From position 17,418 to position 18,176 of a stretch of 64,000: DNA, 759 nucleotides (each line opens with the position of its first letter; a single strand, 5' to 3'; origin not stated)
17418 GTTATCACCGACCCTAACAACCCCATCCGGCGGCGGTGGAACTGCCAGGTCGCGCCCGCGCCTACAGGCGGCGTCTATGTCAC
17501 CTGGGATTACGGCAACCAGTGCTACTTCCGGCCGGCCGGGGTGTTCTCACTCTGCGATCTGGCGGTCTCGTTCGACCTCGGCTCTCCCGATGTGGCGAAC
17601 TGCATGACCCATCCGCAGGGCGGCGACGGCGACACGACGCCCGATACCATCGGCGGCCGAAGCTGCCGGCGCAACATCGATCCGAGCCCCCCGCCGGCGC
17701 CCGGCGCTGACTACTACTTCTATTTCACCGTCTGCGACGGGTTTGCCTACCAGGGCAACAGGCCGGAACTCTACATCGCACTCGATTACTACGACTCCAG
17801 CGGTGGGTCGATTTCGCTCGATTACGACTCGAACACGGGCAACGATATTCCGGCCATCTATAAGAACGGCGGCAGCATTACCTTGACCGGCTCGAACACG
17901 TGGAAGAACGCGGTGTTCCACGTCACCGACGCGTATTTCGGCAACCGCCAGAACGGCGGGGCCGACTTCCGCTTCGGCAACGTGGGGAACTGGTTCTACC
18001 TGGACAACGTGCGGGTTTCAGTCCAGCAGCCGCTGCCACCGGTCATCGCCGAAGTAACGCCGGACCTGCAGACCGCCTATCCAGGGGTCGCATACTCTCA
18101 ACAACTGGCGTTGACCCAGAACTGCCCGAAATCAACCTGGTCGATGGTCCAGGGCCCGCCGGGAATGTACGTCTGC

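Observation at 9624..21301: Unannotated ~150-aa X module present in four different secreted proteins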

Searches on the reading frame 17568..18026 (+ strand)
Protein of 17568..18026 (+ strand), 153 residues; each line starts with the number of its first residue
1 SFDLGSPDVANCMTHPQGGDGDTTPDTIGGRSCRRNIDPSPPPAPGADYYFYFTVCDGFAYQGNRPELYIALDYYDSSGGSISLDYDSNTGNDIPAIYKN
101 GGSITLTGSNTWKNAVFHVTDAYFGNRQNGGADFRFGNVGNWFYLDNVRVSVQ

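Call 11: search_protein_families(library=pfam, proteins=[window:17568-18026:+], max_evalue=10)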
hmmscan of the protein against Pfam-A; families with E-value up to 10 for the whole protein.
seq(153 aa): 1 family
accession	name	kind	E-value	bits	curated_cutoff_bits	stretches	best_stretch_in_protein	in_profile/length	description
PF13349.12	DUF4097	-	0.14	12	22.9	1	77-127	18-65/247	Toastrack DUF4097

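Call 14: find_homologous_proteins(query=window:17568-18026:+, max_evalue=0.001)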
Query seq(153 aa) (153 aa): 23 proteins with E <= 0.001 among 51 candidates.
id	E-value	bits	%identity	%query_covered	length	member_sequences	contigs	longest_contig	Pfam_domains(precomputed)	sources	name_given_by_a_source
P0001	1.2e-51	193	64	93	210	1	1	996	-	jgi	jgi:hypothetical protein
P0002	5.5e-51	191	60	98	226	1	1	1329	-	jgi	jgi:hypothetical protein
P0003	6.6e-50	187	61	98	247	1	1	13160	-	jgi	-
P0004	9.5e-45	171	58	97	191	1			-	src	-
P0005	4.3e-39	152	59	78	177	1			-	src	-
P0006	7.3e-39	152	64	71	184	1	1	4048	-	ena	-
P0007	2.8e-37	146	62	69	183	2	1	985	-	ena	-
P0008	5.8e-37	145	61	70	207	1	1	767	-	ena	-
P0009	1.9e-36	144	61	66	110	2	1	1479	-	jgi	-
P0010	2.9e-35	140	63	64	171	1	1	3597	-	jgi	-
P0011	5.9e-32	129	68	53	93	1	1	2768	-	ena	-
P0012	9.8e-31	125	66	56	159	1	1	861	-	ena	-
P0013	5.1e-29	120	45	99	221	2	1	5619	-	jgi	-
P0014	6.7e-28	116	57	58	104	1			-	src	-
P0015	1.5e-26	111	68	52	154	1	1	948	-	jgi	-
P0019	2.4e-14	72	56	47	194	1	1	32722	-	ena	-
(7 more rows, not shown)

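Call 24: find_encoding_contigs(protein=P0003, flank=7000, max_places=3)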
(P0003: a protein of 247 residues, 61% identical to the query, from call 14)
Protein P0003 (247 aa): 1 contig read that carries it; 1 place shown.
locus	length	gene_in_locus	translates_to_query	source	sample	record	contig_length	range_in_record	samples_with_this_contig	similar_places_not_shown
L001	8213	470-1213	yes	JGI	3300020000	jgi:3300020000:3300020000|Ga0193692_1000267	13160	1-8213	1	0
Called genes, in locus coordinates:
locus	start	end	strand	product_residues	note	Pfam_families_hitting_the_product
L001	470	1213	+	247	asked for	-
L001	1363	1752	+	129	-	-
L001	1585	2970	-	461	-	PF07586:HXXSHH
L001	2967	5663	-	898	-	PF07635:PSCyt1 (faint), PF07626:PSD3, PF07637:PSD5, PF07631:PSD4, PF07627:PSCyt3, PF07624:PSD2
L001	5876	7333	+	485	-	PF04542:Sigma70_r2, PF04545:Sigma70_r4, PF08281:Sigma70_r4_2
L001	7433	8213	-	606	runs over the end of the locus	PF02837:Glyco_hydro_2_N, PF22666:Glyco_hydro_2_N2, PF00703:Glyco_hydro_2, PF02836:Glyco_hydro_2_C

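Call 25: find_encoding_contigs(protein=P0019, flank=7000, max_places=3)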
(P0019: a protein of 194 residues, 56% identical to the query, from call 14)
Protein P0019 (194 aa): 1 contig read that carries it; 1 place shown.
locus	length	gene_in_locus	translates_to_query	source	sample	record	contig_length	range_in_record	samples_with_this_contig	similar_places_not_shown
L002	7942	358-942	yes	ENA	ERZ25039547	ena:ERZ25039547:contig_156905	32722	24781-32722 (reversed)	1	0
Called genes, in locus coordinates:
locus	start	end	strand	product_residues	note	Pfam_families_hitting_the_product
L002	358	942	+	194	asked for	-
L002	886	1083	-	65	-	-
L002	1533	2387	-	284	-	-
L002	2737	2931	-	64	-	-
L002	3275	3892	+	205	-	PF07596:SBP_bac_10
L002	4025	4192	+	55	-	-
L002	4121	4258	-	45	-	-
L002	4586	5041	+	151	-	PF06283:ThuA, PF07995:GSDH (weak)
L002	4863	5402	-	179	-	-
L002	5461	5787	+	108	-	PF07995:GSDH (weak)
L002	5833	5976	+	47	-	-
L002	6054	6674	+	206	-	-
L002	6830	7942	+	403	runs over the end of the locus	PF07963:N_methyl, PF07596:SBP_bac_10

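Call 26: predict_structure(alignment_id=A2)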
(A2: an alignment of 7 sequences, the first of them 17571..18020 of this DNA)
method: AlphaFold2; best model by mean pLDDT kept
length: 150 residues; sequences in the alignment: 7
mean_pLDDT: 74.2   pTM: 0.75
mean pLDDT of the five models: 74.2, 73.4, 73.4, 71.8, 70.6
residues with pLDDT >= 90: 30; 70-90: 63; 50-70: 45; < 50: 12
segments of 3 or more residues with pLDDT < 50: 4-10
pLDDT, mean of each block of 10 residues (from residue 1): 39 56 84 75 67 68 76 88 77 66 93 91 63 83 87
secondary structure, 60 per line:
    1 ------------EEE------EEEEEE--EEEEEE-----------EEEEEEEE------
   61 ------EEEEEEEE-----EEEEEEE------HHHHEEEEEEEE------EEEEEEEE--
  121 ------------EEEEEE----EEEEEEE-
elements in order: E13-15 E22-27 E30-35 E47-54 E67-74 E80-86 H93-96 E97-104 E111-118 E133-138 E143-149

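Call 28: search_protein_representatives(alignment_id=A2)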
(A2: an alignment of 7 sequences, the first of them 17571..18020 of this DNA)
Query: 7 sequences, 150 profile positions. Proteins with E-value up to 0.001 (for the whole library): 3100; up to 1e-10: 1664; up to 1e-30: 294. The best 150 are listed.
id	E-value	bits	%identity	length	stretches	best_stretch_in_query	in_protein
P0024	3.2e-160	543.5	-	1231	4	2-147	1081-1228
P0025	1.9e-140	479.3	-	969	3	1-146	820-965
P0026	1.9e-99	346.3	-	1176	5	9-146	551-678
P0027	5.9e-96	334.9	-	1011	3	2-145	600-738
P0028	3.2e-94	329.2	-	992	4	1-145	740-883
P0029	3.8e-93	325.8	-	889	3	1-146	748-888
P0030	2.6e-90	316.6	-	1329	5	10-146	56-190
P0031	3.6e-84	296.6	-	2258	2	1-149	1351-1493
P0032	1.6e-82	291.3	-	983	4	1-145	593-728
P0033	8.5e-79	279.2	-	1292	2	2-147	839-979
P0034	2.7e-77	274.3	-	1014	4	18-145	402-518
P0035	4.4e-71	254.2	-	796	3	1-148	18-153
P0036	4.9e-70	250.8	-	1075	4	7-147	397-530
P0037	2.6e-69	248.4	-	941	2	11-147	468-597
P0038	4.1e-68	244.5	-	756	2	1-147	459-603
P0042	6.2e-67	240.7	-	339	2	1-148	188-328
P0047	1.3e-63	229.9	-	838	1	1-147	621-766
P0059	2.4e-57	209.6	-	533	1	1-146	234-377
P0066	2.6e-55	203.0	-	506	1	2-147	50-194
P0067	3.3e-55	202.6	-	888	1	1-147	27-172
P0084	4.6e-52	192.4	-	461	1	1-147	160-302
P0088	2.2e-51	190.2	-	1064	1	1-146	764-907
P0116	4.0e-47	176.4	-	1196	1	1-147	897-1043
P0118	5.2e-47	176.0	-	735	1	1-146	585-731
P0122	8.4e-47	175.4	-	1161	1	1-146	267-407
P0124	1.0e-46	175.1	-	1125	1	1-146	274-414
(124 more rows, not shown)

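Call 29: fold_search(model_id=the predicted structure, library=pdb)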
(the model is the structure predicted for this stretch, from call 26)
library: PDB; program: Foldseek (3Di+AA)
matches with E <= 10: 1277; with E <= 0.001: 20
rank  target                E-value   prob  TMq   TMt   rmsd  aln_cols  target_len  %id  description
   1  3hei_A                1.0e-05  1.00  0.54  0.48   6.4       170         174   15  Ligand Recognition by A-Class Eph Receptors: Crystal Structures of the EphA2 Ligand-Binding Domain and the EphA2/ephri (released 2009-06-30)
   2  3czu_A                2.2e-05  1.00  0.54  0.47   6.7       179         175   14  Crystal structure of the human ephrin A2- ephrin A1 complex (released 2008-08-12)
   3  7b7n_E                2.6e-05  1.00  0.47  0.45   7.0       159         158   15  Human herpesvirus-8 gH/gL in complex with EphA2 (released 2020-12-30)
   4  3nru_H                4.2e-05  1.00  0.50  0.48   7.6       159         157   14  Ligand binding domain of EPHA7 (released 2010-12-08)
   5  3nru_B                6.1e-05  1.00  0.51  0.49   7.1       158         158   16  Ligand binding domain of EPHA7 (released 2010-12-08)
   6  3skj_E                7.2e-05  1.00  0.53  0.46   6.5       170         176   15  Structural And Functional Characterization of an Agonistic Anti-Human EphA2 Monoclonal Antibody (released 2011-08-31)
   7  3nru_L                8.1e-05  1.00  0.47  0.46   8.0       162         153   12  Ligand binding domain of EPHA7 (released 2010-12-08)
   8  7czf_A                8.5e-05  1.00  0.47  0.42   7.4       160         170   16  Crystal structure of Kaposi Sarcoma associated herpesvirus (KSHV ) gHgL in complex with the ligand binding domian (LBD (released 2020-10-21)
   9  6nk1_B                1.6e-04  1.00  0.54  0.47   6.6       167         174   16  EphA2 LBD in complex with bA-WLA-YRPKbio peptide (released 2019-05-01)
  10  3nru_F                1.6e-04  1.00  0.49  0.47   7.4       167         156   14  Ligand binding domain of EPHA7 (released 2010-12-08)
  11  4itc                  2.0e-04  1.00  0.53  0.48   6.4       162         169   15  Crystal Structure Analysis of the K1 Cleaved Adhesin domain of Lys-gingipain (Kgp) from Porphyromonas gingivalis W83 (released 2013-09-25)
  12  3m1h_C                2.7e-04  1.00  0.47  0.42   5.3       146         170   15  Crystal Structure Analysis of the K3 Cleaved Adhesin Domain of Lys-gingipain (Kgp) from Porphyromonas gingivalis w83 (released 2011-03-23)
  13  3m1h_D                4.2e-04  1.00  0.51  0.45   6.2       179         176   15  Crystal Structure Analysis of the K3 Cleaved Adhesin Domain of Lys-gingipain (Kgp) from Porphyromonas gingivalis w83 (released 2011-03-23)
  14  4gwm_A                4.9e-04  1.00  0.53  0.17   5.8       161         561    9  Crystal structure of human promeprin beta (released 2012-09-19)
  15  3m1h_A                6.1e-04  1.00  0.52  0.46   5.1       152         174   15  Crystal Structure Analysis of the K3 Cleaved Adhesin Domain of Lys-gingipain (Kgp) from Porphyromonas gingivalis w83 (released 2011-03-23)
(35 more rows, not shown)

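Call 34: search_protein_families(library=pfam, alignment_id=A3, max_evalue=0.001)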
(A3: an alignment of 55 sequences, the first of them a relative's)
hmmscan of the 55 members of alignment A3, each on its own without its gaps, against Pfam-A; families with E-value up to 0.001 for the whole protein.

A. member 1, P0024 (1231 aa): 1 family
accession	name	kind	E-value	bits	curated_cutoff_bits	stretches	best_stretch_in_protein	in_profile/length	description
PF16317.11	Glyco_hydro_99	-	4.5e-07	29.8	33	1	64-246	4-169/341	Glycosyl hydrolase family 99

B. families by the number of members that match (of 55 scanned): 50 families (the first 25 are shown)
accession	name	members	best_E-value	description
PF18911.6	PKD_4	6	6e-16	PKD domain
PF00041.27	fn3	5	2e-26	Fibronectin type III domain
PF00801.26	PKD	5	2.4e-11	PKD domain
PF22352.2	K319L-like_PKD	5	1e-09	K319L-like, PKD domain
PF00404.24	Dockerin_1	5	3.7e-07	Dockerin type I domain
PF13927.12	Ig_3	4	4.8e-17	Immunoglobulin domain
PF16317.11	Glyco_hydro_99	4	4.5e-07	Glycosyl hydrolase family 99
PF00150.24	Cellulase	4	8.2e-07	Cellulase (glycosyl hydrolase family 5)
PF07679.22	I-set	3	7.6e-17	Immunoglobulin I-set domain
PF06452.16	CBM9_1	3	9.2e-15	Carbohydrate family 9 binding domain-like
PF25523.1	Ig_RIMBP2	3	9.6e-09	RIMBP2-like, immunoglobulin-like domain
PF25788.1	Ig_Rha78A_N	3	7.3e-07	Rha78A-like, N-terminal immunoglobulin domain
PF13620.12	CarboxypepD_reg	2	4.1e-27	Carboxypeptidase regulatory-like domain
PF03422.21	CBM_6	2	2.3e-21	Carbohydrate binding module (family 6)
PF13715.12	CarbopepD_reg_2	2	3.1e-16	CarboxypepD_reg-like domain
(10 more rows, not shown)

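Call 37: search_solved_structures(query=A4, max_evalue=10, show_alignments=3)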
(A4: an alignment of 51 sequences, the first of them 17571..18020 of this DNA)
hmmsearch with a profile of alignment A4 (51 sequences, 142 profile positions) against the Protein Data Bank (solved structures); distinct sequences matched with E-value up to 10: 0.

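Call 38: find_homologous_proteins(query=A4, max_evalue=0.00001)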
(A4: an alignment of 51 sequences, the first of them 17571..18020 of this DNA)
Query A4 (51 sequences) (150 aa, profile of the alignment): 24 proteins with E <= 0.00001 among 1346 candidates.
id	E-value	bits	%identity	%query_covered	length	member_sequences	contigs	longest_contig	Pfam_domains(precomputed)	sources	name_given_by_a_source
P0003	2.4e-46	175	61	99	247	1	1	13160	-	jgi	-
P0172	7.3e-46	174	65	100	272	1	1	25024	-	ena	-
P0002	2.0e-45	172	60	99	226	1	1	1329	-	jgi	jgi:hypothetical protein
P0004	2.7e-44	169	59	97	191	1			-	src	-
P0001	4.8e-43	165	65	93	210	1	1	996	-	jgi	jgi:hypothetical protein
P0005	8.5e-35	138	59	80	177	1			-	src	-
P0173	1.1e-33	134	57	69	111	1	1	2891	-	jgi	jgi:hypothetical protein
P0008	1.5e-33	134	61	71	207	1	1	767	-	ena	-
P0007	2.9e-33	133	62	71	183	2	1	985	-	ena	-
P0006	1.3e-30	124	65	71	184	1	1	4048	-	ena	-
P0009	2.0e-29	120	61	67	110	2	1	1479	-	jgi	-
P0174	8.6e-28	115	46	63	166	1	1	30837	-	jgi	jgi:hypothetical protein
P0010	4.1e-27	113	65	64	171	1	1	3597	-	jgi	-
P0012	4.6e-25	106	68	55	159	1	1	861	-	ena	-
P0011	4.0e-23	100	68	54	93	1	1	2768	-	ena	-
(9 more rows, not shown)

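Call 43: find_related_loci(query=A5, collection=genome_contigs, flank=6000)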
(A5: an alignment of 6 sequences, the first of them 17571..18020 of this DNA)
Query A5 (150 aa) in genome_contigs; peptide patterns used: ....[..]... (x = any residue, [..] = any of these).
95 stretches matched a pattern; 68 encode a relative of the query (tblastn E <= 1e-3); 67 distinct loci.
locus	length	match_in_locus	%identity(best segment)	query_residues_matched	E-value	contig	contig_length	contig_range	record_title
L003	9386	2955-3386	64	1-150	3e-61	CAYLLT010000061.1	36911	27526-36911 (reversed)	MAG TPA_asm: uncultured Planctomycetales bacterium isolate SRP119689_co1_258 genome assembly, contig: NODE_1358_length_3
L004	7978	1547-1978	61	1-150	2e-57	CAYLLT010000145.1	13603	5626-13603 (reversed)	MAG TPA_asm: uncultured Planctomycetales bacterium isolate SRP119689_co1_258 genome assembly, contig: NODE_6584_length_1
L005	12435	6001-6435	60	1-150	1e-55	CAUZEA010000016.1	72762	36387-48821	MAG: Planctomycetota bacterium isolate CB27_Tmax.39 genome assembly, contig: Ga0310121_10000147, whole genome shotgun se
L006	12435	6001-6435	58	1-150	2e-54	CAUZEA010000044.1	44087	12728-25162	MAG: Planctomycetota bacterium isolate CB27_Tmax.39 genome assembly, contig: Ga0310121_10000477, whole genome shotgun se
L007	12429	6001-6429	55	1-150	2e-52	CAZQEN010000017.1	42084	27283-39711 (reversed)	MAG TPA_asm: uncultured Planctomycetales bacterium isolate SRP329715_co1_375 genome assembly, contig: NODE_1176_length_4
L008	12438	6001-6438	54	1-150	4e-50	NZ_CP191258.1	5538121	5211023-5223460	Fontivita pretiosa strain B-254 chromosome, complete genome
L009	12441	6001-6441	58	1-150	1e-49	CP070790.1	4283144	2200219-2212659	MAG: Planctomycetota bacterium isolate bin1449 chromosome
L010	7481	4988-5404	55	2-150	6e-49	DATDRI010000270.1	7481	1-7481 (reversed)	MAG TPA_asm: Vicinamibacteria bacterium isolate SMAG_U7973 k141_1317399, whole genome shotgun sequence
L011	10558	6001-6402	58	12-150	2e-48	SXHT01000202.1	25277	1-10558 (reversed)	MAG: Planctomycetaceae bacterium isolate F1-120-MAGs029 F1-120__c518767, whole genome shotgun sequence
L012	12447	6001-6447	56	1-150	3e-47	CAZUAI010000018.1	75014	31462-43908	MAG TPA_asm: uncultured Planctomycetales bacterium isolate SRP278314_co1_4 genome assembly, contig: NODE_448_length_7501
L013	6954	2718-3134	57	1-150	5e-47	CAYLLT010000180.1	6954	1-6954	MAG TPA_asm: uncultured Planctomycetales bacterium isolate SRP119689_co1_258 genome assembly, contig: NODE_17698_length_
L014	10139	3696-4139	53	1-150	9e-47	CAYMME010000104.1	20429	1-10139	MAG TPA_asm: uncultured Planctomycetales bacterium isolate binchicken_co65_34 genome assembly, contig: NODE_10774_length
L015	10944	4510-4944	52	1-150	5e-46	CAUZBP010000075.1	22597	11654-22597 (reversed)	MAG: Planctomycetota bacterium isolate CB27_Tmax.62 genome assembly, contig: Ga0310121_10001622, whole genome shotgun se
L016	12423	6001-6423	53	1-150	3e-45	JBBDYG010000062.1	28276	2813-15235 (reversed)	MAG: Pirellulales bacterium isolate LejiaD_59_32 Lejia_D_2718_length_28276_cov_20, whole genome shotgun sequence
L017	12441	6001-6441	54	1-150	2e-44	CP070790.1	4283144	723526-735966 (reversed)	MAG: Planctomycetota bacterium isolate bin1449 chromosome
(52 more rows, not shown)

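Call 47: predict_structure(alignment_id=A4)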
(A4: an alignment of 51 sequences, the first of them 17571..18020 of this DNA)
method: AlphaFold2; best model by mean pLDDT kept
length: 150 residues; sequences in the alignment: 51
mean_pLDDT: 95.4   pTM: 0.90
mean pLDDT of the five models: 95.4, 94.6, 94.5, 94.5, 94.3
residues with pLDDT >= 90: 136; 70-90: 14; 50-70: 0; < 50: 0
segments of 3 or more residues with pLDDT < 50: none
pLDDT, mean of each block of 10 residues (from residue 1): 90 95 97 97 95 98 98 95 94 86 98 98 96 97 98
secondary structure, 60 per line:
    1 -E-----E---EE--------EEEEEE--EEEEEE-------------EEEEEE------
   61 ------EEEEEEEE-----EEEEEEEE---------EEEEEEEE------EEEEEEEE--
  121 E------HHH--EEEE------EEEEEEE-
elements in order: E22-27 E30-35 E49-54 E67-74 E80-87 E97-104 E111-118 E133-136 E143-149

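Call 49: fold_search(model_id=the predicted structure, library=pdb)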
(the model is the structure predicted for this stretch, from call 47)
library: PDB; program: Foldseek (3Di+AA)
matches with E <= 10: 1423; with E <= 0.001: 10
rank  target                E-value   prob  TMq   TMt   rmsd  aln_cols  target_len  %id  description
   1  3m1h_B                1.3e-04  1.00  0.47  0.42   5.4       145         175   14  Crystal Structure Analysis of the K3 Cleaved Adhesin Domain of Lys-gingipain (Kgp) from Porphyromonas gingivalis w83 (released 2011-03-23)
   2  3m1h_A                2.7e-04  1.00  0.46  0.41   5.1       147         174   15  Crystal Structure Analysis of the K3 Cleaved Adhesin Domain of Lys-gingipain (Kgp) from Porphyromonas gingivalis w83 (released 2011-03-23)
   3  3m1h_D                3.4e-04  1.00  0.55  0.49   5.8       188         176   14  Crystal Structure Analysis of the K3 Cleaved Adhesin Domain of Lys-gingipain (Kgp) from Porphyromonas gingivalis w83 (released 2011-03-23)
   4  3nru_B                3.4e-04  1.00  0.49  0.47   7.1       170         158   14  Ligand binding domain of EPHA7 (released 2010-12-08)
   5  4itc                  3.6e-04  1.00  0.51  0.47   6.0       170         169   15  Crystal Structure Analysis of the K1 Cleaved Adhesin domain of Lys-gingipain (Kgp) from Porphyromonas gingivalis W83 (released 2013-09-25)
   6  3nru_H                3.8e-04  1.00  0.39  0.37   7.8       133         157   16  Ligand binding domain of EPHA7 (released 2010-12-08)
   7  3m1h_C                4.2e-04  1.00  0.43  0.39   6.0       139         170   14  Crystal Structure Analysis of the K3 Cleaved Adhesin Domain of Lys-gingipain (Kgp) from Porphyromonas gingivalis w83 (released 2011-03-23)
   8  3nru_L                6.1e-04  1.00  0.47  0.46   6.9       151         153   11  Ligand binding domain of EPHA7 (released 2010-12-08)
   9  1wcu                  7.2e-04  1.00  0.52  0.52   4.4       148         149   11  CBM29_1, A Family 29 Carbohydrate Binding Module from Piromyces equi (released 2005-03-31)
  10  3nru_G                1.0e-03  1.00  0.44  0.42   8.5       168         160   14  Ligand binding domain of EPHA7 (released 2010-12-08)
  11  3nru_F                1.2e-03  1.00  0.37  0.36   7.9       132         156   15  Ligand binding domain of EPHA7 (released 2010-12-08)
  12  2zez_C                1.7e-03  0.99  0.36  0.37   5.6       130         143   16  Family 16 Carbohydrate Binding Module-2 (released 2008-03-25)
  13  7uab_H                1.9e-03  1.00  0.52  0.17   6.0       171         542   11  Human pro-meprin alpha (zymogen state) (released 2022-11-02)
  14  7r1e_A                2.0e-03  1.00  0.47  0.13   5.1       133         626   11  Mosquitocidal Cry11Ba determined at pH 10.4 from naturally-occurring nanocrystals by Serial femtosecond crystallograph (released 2022-07-27)
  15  7uac_H                2.1e-03  1.00  0.51  0.16   6.0       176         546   12  Human pro-meprin alpha (zymogen state) (released 2022-11-02)
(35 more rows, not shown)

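Call 51: search_protein_families(library=pfam, alignment_id=A4, max_evalue=10)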
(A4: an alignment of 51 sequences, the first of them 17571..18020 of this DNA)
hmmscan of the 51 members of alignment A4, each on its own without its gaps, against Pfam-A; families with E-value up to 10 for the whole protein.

A. member 1, window:17571-18020:+ (150 aa): 1 family
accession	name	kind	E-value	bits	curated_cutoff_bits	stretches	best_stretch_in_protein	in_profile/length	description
PF13349.12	DUF4097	-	0.13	12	22.9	1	76-126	18-65/247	Toastrack DUF4097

B. families by the number of members that match (of 51 scanned): 17 families
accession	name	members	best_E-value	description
PF14214.11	Helitron_like_N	1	0.00056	Helitron helicase-like domain at N-terminus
PF21786.3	Bflower_3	1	0.01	6-fold beta flower protein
PF22239.2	DUF6947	1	0.011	Domain of unknown function (DUF6947)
PF23552.2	ParB_C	1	0.012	ParB dimerisation domain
PF05336.19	rhaM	1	0.013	L-rhamnose mutarotase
PF16447.10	DUF5044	1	0.022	Domain of unknown function (DUF5044)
PF03425.19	CBM_11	1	0.045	Carbohydrate binding domain (family 11)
PF18811.7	DPPIV_rep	1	0.063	Dipeptidyl peptidase IV (DPP IV) low complexity region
PF04721.23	PAW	1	0.065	PNGase C-terminal domain, mannose-binding module PAW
PF25485.1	DUF7908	1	0.067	Domain of unknown function (DUF7908)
PF25784.1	BigA_N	1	0.075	BigA and YdbA N-terminal beta barrel domain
PF06832.18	BiPBP_C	1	0.1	Penicillin-Binding Protein C-terminus Family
PF05357.18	Phage_Coat_A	1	0.11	Phage Coat Protein A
PF13349.12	DUF4097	1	0.13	Toastrack DUF4097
PF18564.7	Glyco_hydro_5_C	1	0.22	Glycoside hydrolase family 5 C-terminal domain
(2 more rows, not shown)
